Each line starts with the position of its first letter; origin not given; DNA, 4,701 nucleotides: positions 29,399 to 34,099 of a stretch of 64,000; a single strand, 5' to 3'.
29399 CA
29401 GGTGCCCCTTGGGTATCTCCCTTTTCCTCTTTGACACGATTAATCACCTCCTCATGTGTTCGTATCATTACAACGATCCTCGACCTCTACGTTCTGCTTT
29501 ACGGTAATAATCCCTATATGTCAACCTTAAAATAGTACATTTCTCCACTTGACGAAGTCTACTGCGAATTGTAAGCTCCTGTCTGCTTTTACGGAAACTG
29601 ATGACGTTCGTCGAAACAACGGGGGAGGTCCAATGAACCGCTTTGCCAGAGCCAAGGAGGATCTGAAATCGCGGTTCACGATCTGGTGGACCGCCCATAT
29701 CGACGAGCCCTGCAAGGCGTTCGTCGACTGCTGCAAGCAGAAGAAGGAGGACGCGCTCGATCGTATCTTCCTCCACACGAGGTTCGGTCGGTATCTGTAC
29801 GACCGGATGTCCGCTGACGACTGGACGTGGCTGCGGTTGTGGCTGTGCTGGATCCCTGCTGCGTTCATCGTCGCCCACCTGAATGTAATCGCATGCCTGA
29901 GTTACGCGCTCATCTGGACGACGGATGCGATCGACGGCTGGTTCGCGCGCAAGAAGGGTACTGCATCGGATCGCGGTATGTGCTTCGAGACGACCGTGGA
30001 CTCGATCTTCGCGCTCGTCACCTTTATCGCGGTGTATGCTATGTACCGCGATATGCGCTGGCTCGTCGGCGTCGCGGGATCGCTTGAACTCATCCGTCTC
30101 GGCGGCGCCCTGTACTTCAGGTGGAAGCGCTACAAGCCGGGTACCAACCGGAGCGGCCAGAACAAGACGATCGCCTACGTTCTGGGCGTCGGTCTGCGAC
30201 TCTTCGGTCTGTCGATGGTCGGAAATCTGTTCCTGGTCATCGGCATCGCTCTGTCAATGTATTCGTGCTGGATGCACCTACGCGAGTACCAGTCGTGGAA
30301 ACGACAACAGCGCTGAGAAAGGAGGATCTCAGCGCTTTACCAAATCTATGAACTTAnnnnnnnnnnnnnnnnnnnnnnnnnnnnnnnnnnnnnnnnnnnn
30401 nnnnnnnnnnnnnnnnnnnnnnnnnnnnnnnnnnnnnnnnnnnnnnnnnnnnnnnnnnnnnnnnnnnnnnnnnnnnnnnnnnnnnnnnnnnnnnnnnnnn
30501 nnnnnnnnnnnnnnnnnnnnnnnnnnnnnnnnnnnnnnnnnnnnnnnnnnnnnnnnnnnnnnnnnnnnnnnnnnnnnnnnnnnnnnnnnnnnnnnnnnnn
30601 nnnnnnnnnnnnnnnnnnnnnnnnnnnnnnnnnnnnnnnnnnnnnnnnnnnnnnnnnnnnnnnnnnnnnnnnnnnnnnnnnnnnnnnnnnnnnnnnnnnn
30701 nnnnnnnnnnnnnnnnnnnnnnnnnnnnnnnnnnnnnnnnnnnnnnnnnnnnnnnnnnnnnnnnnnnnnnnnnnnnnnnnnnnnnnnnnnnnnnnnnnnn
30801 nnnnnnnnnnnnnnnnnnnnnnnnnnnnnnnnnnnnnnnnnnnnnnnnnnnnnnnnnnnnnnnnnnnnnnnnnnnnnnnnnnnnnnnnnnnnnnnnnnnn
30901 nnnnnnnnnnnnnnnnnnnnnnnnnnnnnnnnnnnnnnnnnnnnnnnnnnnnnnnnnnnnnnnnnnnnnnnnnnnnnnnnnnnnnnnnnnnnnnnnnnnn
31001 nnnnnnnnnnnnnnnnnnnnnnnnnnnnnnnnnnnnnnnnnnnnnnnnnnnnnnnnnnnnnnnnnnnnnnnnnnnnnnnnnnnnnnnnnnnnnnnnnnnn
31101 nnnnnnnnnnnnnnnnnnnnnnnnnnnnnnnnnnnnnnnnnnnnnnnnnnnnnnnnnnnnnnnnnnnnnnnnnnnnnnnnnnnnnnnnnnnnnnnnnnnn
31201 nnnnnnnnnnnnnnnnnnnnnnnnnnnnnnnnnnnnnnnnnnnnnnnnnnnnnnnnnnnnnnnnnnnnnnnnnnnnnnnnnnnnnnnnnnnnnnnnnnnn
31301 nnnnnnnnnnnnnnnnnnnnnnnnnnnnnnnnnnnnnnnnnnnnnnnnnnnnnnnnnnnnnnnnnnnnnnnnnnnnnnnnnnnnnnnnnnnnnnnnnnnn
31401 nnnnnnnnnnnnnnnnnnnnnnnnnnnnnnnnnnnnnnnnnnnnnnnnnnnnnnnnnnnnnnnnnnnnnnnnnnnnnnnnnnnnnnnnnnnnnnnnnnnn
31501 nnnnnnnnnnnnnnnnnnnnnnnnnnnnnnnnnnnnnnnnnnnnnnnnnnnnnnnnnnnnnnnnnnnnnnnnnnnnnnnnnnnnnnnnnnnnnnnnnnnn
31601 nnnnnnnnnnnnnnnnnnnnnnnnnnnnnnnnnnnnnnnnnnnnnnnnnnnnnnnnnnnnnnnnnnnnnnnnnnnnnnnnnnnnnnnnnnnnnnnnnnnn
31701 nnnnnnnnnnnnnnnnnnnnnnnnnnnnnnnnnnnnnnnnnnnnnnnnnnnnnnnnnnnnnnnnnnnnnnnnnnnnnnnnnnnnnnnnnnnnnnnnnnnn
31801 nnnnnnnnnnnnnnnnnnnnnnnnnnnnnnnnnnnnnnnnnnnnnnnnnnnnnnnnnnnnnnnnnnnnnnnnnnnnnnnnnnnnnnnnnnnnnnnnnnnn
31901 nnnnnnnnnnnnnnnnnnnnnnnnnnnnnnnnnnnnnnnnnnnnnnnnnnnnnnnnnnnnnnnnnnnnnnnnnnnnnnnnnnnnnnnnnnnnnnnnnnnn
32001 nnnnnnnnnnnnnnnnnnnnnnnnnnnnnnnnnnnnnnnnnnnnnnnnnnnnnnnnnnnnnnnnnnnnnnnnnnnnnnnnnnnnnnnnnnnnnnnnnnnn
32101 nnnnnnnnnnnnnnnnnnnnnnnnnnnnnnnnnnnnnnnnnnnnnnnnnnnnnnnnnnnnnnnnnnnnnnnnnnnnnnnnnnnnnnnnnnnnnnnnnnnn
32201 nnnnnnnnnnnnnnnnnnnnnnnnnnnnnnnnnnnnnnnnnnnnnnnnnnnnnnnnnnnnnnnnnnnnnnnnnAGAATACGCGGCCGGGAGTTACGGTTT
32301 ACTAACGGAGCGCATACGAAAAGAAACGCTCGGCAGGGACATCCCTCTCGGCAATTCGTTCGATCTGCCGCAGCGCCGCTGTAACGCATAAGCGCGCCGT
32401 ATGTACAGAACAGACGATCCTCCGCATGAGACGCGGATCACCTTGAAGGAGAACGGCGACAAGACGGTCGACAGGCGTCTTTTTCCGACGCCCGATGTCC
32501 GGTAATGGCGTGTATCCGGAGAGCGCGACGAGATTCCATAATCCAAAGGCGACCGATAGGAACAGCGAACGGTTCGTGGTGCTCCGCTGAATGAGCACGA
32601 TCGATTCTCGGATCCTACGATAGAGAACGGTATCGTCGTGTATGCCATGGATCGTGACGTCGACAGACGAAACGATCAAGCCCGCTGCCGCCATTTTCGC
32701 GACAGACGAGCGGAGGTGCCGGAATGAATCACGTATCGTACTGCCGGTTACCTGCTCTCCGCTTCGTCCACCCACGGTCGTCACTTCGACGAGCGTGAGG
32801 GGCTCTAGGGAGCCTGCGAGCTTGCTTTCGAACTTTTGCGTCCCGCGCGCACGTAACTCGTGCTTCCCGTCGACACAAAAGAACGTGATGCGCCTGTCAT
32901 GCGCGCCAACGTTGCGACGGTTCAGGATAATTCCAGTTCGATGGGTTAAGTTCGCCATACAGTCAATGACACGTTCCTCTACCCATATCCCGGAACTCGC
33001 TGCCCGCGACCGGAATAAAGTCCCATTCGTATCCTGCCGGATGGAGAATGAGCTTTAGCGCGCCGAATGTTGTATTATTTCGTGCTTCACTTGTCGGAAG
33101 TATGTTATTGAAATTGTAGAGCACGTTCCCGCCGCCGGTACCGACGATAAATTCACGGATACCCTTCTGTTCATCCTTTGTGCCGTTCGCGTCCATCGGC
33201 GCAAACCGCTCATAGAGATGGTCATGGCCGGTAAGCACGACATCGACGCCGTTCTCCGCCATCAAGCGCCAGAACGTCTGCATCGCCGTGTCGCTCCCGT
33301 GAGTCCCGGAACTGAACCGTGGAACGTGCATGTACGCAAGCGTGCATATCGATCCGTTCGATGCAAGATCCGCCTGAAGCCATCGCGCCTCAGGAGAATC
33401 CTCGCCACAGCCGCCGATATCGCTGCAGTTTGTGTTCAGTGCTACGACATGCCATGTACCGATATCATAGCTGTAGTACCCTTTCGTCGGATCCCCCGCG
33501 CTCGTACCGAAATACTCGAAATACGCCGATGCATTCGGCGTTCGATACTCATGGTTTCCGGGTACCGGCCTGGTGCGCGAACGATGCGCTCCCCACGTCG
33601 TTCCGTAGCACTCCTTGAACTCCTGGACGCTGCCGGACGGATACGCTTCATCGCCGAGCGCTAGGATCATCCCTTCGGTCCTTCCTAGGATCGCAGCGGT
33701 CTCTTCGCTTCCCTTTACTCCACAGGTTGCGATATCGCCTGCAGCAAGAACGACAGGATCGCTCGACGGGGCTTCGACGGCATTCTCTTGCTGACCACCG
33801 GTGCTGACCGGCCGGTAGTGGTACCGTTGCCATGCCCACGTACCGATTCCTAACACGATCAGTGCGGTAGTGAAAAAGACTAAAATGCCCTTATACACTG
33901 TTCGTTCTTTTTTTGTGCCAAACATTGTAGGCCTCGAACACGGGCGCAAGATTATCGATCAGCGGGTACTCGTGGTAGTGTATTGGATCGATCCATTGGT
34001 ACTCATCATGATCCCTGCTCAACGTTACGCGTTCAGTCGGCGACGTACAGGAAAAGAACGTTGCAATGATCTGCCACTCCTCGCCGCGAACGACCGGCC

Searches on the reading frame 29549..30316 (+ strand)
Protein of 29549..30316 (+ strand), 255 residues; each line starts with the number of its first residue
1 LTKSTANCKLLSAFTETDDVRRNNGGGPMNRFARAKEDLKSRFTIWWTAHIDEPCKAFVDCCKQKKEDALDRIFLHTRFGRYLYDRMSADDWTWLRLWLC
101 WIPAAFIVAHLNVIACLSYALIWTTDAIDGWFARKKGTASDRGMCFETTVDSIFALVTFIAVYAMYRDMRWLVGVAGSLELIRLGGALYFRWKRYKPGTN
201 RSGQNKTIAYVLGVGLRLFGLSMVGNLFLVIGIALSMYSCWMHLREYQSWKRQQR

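Call 25: search_protein_families(library=pfam, proteins=[window:29549-30316:+], max_evalue=0.00001)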
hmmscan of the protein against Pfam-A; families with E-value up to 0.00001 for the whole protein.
window:29549-30316:+ (255 aa): 1 family
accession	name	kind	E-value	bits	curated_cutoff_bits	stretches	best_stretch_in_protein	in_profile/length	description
PF01066.26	CDP-OH_P_transf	-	8.6e-11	42.9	22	1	93-237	8-151/152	CDP-alcohol phosphatidyltransferase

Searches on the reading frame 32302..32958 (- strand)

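Call 62: search_protein_families(library=pfam, proteins=[window:32302-32958:-], max_evalue=0.0001)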
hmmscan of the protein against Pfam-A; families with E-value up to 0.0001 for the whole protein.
window:32302-32958:- (218 aa): 1 family
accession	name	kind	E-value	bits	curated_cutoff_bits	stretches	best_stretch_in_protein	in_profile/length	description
PF11967.14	RecO_N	-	2.2e-10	40.8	27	1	4-78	3-79/80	Recombination protein O N terminal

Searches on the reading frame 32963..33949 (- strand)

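Call 62: search_protein_families(library=pfam, proteins=[window:32963-33949:-], max_evalue=0.0001)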
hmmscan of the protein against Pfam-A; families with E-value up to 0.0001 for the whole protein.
window:32963-33949:- (328 aa): 1 family
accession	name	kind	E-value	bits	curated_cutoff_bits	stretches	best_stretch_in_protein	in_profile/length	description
PF00149.33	Metallophos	-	2.8e-08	34.9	21.5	1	94-245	33-190/191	Calcineurin-like phosphoesterase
